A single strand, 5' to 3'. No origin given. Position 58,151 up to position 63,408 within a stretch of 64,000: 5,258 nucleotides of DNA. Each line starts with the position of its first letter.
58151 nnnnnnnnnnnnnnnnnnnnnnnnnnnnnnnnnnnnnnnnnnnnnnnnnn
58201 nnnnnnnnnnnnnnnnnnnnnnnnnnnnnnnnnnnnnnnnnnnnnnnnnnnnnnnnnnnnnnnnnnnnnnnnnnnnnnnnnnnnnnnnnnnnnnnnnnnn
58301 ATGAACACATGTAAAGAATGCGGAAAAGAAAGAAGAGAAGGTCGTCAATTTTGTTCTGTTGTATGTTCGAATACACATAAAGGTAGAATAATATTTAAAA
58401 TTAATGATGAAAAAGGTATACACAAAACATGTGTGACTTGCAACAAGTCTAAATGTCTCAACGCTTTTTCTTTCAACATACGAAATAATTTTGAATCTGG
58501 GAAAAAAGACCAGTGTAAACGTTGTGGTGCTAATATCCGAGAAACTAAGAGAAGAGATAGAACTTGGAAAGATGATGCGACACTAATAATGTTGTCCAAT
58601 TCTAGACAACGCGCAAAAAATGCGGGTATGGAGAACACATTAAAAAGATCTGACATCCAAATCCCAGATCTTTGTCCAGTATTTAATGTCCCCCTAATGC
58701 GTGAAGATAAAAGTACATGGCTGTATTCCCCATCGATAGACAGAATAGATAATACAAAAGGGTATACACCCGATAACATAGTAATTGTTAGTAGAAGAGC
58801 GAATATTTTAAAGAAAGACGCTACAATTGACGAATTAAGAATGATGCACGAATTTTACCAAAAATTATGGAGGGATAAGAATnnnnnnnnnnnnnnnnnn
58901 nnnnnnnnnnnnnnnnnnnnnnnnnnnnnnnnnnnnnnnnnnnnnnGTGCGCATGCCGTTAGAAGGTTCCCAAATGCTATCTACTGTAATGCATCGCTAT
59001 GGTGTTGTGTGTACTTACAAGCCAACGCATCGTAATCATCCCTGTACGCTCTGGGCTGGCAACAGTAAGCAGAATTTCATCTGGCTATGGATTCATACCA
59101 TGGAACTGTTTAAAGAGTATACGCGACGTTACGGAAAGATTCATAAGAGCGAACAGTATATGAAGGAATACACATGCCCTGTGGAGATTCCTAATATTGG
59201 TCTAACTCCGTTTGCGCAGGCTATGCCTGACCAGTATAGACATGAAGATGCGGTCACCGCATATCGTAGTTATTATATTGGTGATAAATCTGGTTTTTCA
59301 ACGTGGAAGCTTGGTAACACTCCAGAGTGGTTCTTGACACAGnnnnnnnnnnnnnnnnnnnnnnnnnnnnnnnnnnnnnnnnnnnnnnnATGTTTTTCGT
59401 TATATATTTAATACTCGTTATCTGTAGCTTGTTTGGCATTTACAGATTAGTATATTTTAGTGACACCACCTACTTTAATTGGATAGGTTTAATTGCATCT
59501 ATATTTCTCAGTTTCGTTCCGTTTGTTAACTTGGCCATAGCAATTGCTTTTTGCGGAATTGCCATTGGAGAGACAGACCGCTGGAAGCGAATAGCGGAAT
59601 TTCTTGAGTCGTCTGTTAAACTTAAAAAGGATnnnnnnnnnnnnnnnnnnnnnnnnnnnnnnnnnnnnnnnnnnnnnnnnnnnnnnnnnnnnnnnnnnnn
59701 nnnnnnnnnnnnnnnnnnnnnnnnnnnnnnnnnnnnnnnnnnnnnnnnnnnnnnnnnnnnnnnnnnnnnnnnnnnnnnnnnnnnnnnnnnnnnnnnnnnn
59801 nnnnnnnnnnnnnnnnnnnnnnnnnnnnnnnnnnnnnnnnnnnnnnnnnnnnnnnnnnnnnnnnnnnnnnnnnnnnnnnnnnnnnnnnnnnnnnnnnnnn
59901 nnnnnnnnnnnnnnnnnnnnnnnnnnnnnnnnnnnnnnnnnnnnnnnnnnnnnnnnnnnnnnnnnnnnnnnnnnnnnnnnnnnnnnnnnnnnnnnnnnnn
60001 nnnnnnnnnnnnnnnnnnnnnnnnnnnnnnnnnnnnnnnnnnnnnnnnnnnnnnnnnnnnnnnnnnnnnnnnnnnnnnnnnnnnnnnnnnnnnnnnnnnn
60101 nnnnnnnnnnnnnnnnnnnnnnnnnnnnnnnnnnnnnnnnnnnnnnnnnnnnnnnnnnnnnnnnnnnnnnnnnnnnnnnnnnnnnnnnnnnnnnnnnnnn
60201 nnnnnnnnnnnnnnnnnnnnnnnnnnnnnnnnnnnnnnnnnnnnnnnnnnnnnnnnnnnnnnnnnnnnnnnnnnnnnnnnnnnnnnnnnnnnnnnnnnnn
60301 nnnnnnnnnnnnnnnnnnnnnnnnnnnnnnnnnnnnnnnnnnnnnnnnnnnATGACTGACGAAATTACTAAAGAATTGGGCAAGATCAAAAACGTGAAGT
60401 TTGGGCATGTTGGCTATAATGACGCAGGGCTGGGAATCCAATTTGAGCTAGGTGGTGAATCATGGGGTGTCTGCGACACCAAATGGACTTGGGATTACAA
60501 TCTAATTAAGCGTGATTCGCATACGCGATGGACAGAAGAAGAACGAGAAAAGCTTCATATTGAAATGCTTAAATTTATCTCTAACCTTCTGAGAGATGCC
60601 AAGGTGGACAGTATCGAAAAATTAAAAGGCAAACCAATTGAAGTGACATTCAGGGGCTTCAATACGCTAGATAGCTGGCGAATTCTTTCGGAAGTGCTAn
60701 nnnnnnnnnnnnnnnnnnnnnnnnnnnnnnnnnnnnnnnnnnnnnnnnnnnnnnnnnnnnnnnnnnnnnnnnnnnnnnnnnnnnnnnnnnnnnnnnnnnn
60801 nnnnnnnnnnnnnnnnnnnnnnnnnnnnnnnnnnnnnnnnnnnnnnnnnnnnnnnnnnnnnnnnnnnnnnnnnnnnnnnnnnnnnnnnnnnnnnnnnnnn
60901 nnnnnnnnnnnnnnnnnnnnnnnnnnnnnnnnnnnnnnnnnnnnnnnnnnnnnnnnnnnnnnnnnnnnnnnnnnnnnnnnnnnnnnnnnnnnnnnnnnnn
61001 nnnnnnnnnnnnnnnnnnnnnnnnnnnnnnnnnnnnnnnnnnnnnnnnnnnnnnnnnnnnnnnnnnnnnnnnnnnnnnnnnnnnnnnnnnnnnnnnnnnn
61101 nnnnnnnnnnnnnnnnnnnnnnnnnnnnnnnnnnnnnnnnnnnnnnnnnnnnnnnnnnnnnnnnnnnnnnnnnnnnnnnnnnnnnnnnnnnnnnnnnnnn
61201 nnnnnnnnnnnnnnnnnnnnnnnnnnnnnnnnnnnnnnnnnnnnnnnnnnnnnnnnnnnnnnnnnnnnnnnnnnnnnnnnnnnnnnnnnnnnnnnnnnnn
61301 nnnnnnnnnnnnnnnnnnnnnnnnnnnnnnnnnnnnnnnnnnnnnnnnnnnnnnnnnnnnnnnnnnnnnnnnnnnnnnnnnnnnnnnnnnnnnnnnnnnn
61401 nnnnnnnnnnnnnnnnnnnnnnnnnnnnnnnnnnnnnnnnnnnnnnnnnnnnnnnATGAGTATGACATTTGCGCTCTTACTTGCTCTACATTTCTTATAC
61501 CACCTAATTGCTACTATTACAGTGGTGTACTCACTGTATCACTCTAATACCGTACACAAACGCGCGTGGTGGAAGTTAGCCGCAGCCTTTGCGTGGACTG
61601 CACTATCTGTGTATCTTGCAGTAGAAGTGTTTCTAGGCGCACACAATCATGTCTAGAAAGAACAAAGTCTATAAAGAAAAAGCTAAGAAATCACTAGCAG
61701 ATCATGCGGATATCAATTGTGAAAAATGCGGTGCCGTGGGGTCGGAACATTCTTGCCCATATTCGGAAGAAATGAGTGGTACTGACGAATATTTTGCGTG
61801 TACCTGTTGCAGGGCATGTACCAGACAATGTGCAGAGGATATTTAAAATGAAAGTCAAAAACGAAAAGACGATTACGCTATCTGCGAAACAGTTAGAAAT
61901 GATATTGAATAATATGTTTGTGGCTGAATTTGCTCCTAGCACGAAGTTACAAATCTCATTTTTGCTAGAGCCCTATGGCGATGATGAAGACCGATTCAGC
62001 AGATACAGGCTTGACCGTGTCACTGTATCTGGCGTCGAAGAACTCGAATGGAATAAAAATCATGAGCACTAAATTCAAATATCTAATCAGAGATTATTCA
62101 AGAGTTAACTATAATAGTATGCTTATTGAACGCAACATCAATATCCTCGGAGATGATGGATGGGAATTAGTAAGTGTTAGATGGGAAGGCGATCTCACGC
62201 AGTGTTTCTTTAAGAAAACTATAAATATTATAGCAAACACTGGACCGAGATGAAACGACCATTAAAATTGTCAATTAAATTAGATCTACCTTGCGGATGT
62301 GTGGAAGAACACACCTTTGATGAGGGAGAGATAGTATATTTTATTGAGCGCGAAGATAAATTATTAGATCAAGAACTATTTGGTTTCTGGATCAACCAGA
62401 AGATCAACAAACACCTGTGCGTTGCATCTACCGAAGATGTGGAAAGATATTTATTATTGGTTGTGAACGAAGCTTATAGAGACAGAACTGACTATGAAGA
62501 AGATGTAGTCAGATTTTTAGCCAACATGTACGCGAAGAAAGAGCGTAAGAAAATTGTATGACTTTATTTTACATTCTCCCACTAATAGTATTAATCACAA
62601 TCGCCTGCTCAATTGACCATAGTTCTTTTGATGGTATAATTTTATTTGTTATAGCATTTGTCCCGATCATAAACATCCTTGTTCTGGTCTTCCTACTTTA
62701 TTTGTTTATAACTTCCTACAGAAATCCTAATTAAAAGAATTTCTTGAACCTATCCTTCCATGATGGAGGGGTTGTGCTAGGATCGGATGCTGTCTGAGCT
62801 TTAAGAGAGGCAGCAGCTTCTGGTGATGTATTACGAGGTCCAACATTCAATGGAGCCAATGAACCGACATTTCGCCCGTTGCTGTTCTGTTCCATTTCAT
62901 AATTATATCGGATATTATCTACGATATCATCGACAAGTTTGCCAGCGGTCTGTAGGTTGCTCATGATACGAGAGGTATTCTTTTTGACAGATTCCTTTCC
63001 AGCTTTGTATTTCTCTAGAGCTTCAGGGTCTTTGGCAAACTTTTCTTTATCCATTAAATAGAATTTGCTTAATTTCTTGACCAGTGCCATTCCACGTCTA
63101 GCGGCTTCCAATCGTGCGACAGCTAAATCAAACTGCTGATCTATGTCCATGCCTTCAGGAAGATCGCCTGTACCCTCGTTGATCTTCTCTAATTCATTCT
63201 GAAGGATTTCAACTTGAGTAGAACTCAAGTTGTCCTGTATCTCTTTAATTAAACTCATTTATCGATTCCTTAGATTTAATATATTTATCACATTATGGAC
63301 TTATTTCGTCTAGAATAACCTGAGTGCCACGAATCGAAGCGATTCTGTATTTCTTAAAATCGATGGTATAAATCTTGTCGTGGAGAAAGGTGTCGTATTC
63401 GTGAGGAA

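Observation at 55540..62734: Expanded family of ~85-aa two-TM membrane proteins: five tandem copies plus at least three dispersed copies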

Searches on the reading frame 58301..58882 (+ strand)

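Call 81: search_protein_families(library=pfam, max_evalue=0.01, proteins=[window:58301-58882:+])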
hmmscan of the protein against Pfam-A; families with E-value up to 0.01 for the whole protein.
window:58301-58882:+ (194 aa): 1 family
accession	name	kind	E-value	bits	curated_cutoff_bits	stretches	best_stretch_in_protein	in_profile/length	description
PF13240.11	Zn_Ribbon_1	-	0.0059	16.8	25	1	4-19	2-17/23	zinc-ribbon domain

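Call 82: search_protein_families(library=phrogs, max_evalue=0.001, proteins=[window:58301-58882:+])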
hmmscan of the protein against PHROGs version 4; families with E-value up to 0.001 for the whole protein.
window:58301-58882:+ (194 aa): 7 families
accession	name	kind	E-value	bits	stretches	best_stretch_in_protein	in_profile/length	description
phrog_3322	-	DNA, RNA and nucleotide metabolism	6.1e-31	108.5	1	51-193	7-155/162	endonuclease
phrog_1035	-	DNA, RNA and nucleotide metabolism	4.1e-21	77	1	3-186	30-225/271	endonuclease VII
phrog_3118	-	DNA, RNA and nucleotide metabolism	4.5e-10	40.5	1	130-173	56-98/287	HNH endonuclease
phrog_1400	-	moron, auxiliary metabolic gene and host takeover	2.3e-05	25.3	1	145-183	60-98/251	Srd anti-sigma factor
phrog_2255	-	DNA, RNA and nucleotide metabolism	0.00015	22.3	1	5-88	17-97/211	HNH endonuclease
phrog_3377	-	DNA, RNA and nucleotide metabolism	0.00018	22.4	1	145-172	67-94/196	HNH endonuclease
phrog_4592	-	moron, auxiliary metabolic gene and host takeover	0.00041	21.3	1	145-171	108-134/170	decoy of host sigma70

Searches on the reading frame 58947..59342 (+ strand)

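Call 81: search_protein_families(library=pfam, max_evalue=0.01, proteins=[window:58947-59342:+])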
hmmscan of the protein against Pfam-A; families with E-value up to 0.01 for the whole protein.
window:58947-59342:+ (132 aa): 0 families

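Call 82: search_protein_families(library=phrogs, max_evalue=0.001, proteins=[window:58947-59342:+])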
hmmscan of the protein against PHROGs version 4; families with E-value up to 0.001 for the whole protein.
window:58947-59342:+ (132 aa): 1 family
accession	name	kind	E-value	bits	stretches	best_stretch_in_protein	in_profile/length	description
phrog_624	-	DNA, RNA and nucleotide metabolism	3.4e-43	149.5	1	2-130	24-158/309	DNA binding protein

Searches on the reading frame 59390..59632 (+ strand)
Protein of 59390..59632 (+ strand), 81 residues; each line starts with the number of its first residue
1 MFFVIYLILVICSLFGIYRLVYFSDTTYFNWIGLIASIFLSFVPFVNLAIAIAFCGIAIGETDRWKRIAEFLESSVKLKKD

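Call 8: search_protein_families(library=pfam, max_evalue=1, proteins=[window:59390-59632:+])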
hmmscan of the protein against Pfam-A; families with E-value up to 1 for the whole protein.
window:59390-59632:+ (81 aa): 0 families

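Call 9: search_protein_families(library=phrogs, max_evalue=1, proteins=[window:59390-59632:+])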
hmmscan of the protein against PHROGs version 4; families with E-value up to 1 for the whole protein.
window:59390-59632:+ (81 aa): 1 family
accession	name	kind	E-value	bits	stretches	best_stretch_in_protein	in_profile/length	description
phrog_944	-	moron, auxiliary metabolic gene and host takeover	0.36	11.5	1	2-69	123-195/235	membrane protein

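Call 28: search_protein_families(library=padloc, max_evalue=1, proteins=[window:59390-59632:+])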
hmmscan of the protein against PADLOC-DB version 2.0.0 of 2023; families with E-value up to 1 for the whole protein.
window:59390-59632:+ (81 aa): 0 families

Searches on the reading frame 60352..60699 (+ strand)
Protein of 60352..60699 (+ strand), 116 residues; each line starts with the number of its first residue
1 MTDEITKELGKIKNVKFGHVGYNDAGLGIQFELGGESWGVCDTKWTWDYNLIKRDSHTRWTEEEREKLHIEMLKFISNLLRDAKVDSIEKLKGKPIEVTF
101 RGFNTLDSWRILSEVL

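Call 81: search_protein_families(library=pfam, max_evalue=0.01, proteins=[window:60352-60699:+])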
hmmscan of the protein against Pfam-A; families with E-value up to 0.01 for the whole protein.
window:60352-60699:+ (116 aa): 0 families

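Call 82: search_protein_families(library=phrogs, max_evalue=0.001, proteins=[window:60352-60699:+])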
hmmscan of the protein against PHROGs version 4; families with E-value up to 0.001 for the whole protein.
window:60352-60699:+ (116 aa): 1 family
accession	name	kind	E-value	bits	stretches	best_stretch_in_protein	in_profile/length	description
phrog_28440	-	unknown function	1.3e-10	42.6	1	7-116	4-110/110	-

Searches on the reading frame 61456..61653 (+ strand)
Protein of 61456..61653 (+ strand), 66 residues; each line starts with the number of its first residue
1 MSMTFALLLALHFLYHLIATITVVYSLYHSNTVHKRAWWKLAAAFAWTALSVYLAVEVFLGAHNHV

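Call 106: search_protein_families(library=pfam, max_evalue=0.01, proteins=[window:61456-61653:+])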
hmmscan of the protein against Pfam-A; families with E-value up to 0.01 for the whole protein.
window:61456-61653:+ (66 aa): 0 families

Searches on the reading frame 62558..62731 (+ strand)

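Call 8: search_protein_families(library=pfam, max_evalue=1, proteins=[window:62558-62731:+])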
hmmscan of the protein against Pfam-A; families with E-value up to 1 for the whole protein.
window:62558-62731:+ (58 aa): 2 families
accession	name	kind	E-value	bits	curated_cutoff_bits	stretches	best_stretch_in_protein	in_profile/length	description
PF13858.11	DUF4199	-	0.38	11.6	32.3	1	3-56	8-54/165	Protein of unknown function (DUF4199)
PF04246.17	RseC_MucC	-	0.66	10.3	24.4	1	2-50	68-110/130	Positive regulator of sigma(E), RseC/MucC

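Call 9: search_protein_families(library=phrogs, max_evalue=1, proteins=[window:62558-62731:+])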
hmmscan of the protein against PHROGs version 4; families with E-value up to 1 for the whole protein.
window:62558-62731:+ (58 aa): 0 families

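Call 28: search_protein_families(library=padloc, max_evalue=1, proteins=[window:62558-62731:+])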
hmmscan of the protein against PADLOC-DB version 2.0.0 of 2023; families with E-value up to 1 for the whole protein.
window:62558-62731:+ (58 aa): 0 families

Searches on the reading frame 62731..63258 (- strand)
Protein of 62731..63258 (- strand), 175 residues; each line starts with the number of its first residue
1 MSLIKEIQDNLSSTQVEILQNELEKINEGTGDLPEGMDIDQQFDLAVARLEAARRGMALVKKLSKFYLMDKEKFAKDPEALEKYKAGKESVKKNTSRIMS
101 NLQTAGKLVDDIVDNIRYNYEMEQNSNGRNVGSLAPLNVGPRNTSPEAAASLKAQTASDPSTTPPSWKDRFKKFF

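Call 81: search_protein_families(library=pfam, max_evalue=0.01, proteins=[window:62731-63258:-])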
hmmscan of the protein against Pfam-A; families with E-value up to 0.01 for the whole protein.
window:62731-63258:- (175 aa): 1 family
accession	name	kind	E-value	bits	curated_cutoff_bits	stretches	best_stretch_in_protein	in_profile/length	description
PF02520.22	ANIS5_cation-bd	-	0.0035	17.8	29.3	1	82-115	42-75/109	SXP/RAL-2 family protein Ani s 5-like, metal-binding domain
